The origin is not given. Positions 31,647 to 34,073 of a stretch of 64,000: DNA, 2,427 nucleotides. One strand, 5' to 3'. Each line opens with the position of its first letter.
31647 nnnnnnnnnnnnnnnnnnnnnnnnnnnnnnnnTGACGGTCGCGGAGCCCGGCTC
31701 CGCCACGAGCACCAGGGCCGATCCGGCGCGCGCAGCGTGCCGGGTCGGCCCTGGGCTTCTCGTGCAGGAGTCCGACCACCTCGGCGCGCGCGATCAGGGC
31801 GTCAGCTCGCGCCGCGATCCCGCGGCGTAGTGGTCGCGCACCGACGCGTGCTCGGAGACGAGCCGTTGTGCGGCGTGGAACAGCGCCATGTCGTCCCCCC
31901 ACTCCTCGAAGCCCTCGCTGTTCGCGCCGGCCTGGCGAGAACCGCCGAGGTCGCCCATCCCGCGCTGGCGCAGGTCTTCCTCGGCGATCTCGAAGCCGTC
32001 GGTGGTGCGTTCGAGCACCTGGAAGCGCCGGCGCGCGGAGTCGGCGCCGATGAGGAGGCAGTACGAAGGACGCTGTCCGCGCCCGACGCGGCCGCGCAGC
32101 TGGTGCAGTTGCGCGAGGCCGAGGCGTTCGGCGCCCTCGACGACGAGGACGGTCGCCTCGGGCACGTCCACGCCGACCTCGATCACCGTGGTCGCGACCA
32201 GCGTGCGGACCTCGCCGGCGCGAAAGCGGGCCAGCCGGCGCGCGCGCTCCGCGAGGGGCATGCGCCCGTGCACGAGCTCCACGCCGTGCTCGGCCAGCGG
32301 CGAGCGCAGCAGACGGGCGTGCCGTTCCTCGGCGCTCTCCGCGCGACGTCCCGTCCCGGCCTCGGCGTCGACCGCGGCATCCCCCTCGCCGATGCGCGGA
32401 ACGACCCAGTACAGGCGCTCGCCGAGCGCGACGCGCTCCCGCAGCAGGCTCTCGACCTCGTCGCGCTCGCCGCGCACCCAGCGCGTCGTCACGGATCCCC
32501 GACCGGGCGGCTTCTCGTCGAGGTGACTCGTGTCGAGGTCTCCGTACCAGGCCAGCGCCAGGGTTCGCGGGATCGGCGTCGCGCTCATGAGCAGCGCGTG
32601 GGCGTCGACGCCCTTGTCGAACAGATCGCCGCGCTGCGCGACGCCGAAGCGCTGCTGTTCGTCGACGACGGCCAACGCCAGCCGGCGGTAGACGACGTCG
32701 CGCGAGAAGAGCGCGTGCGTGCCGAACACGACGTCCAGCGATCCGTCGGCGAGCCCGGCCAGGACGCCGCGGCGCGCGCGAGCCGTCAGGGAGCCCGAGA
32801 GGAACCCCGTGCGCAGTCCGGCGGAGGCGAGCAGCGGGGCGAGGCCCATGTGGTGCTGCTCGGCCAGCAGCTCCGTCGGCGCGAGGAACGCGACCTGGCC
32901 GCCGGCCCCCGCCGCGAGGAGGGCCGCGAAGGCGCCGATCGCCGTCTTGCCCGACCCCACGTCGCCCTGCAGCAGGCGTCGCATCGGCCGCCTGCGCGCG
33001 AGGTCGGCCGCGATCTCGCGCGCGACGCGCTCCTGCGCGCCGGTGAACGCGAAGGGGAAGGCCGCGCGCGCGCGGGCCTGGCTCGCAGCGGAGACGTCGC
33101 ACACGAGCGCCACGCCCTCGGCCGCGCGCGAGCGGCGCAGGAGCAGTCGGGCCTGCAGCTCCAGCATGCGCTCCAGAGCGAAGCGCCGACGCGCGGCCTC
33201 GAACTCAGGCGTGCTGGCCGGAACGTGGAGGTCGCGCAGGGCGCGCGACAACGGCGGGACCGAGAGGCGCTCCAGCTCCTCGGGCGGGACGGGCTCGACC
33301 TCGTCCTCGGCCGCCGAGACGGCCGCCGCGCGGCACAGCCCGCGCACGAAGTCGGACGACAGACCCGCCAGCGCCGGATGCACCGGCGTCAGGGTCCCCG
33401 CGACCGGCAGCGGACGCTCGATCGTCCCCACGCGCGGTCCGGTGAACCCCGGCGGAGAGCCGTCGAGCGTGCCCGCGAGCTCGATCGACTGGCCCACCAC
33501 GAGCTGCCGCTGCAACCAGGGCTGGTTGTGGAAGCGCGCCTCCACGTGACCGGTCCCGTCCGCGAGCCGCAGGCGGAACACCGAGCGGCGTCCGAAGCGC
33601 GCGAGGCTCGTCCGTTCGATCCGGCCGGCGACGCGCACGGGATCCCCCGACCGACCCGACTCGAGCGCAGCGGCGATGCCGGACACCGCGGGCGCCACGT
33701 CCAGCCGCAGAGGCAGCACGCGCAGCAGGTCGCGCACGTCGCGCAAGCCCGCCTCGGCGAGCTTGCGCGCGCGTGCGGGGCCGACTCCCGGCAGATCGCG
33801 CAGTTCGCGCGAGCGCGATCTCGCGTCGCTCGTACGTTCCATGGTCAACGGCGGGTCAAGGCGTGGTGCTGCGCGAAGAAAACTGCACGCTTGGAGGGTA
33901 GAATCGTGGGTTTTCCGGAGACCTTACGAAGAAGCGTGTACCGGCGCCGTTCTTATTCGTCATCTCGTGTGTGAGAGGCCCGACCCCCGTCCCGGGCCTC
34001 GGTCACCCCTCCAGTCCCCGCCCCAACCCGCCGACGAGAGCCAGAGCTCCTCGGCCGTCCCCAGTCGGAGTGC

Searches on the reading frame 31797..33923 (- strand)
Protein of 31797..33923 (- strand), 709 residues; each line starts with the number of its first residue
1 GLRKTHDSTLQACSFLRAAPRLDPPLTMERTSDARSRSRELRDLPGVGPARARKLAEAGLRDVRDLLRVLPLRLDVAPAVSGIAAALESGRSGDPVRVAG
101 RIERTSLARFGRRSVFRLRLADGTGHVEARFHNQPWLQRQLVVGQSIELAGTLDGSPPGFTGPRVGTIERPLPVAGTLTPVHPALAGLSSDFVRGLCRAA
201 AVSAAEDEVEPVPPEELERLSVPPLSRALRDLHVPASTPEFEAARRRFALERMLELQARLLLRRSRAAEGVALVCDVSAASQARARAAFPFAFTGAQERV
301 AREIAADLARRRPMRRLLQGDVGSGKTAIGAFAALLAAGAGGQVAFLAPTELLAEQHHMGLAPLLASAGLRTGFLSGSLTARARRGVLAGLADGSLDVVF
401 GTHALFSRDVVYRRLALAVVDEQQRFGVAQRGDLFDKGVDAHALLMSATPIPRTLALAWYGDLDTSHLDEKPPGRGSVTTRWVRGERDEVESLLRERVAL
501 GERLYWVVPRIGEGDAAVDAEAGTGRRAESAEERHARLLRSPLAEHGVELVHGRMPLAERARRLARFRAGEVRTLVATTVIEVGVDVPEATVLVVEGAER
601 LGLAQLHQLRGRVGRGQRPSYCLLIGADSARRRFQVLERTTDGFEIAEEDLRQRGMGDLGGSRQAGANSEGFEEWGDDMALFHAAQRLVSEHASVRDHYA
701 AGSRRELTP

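Call 69: search_protein_families(library=pfam, proteins=[window:31797-33923:-], max_evalue=0.001)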
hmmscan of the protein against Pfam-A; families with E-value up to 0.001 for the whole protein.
window:31797-33923:- (709 aa): 11 families
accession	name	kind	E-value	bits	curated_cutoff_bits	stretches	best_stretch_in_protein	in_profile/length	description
PF00271.37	Helicase_C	-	4.1e-18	66.1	23.5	1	533-615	30-108/110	Helicase conserved C-terminal domain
PF00270.35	DEAD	-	1.3e-15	58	26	1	316-454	17-163/167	DEAD/DEAH box helicase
PF19833.4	RecG_dom3_C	-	2.6e-05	24.6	26.8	1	640-667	1-28/87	ATP-dependent DNA helicase RecG, domain 3, C-terminal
PF01336.31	tRNA_anti-codon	-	2.9e-05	24.4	27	1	96-159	1-63/75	OB-fold nucleic acid binding domain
PF14520.12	HHH_5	-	4e-05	24.4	27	1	39-68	2-31/57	Helix-hairpin-helix domain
PF04851.21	ResIII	-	4.4e-05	23.9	22.5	1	296-450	7-162/164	Type III restriction enzyme, res subunit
PF13604.12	AAA_30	-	0.00013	22.2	27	0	304-435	9-109/191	AAA domain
PF07517.20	SecA_DEAD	-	0.0006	19.6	24.6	0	322-416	99-187/290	SecA DEAD-like domain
PF17191.10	RecG_wedge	-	0.00067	19.7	23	0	46-196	7-154/162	RecG wedge domain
PF22590.2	Cas3-like_C_2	-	0.00069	20.3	27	0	543-617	26-105/106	CRISPR-associated nuclease/helicase Cas3, C-terminal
PF10391.15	DNA_pol_lambd_f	-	0.00083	19.6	29.8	0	45-68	7-30/51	Fingers domain of DNA polymerase lambda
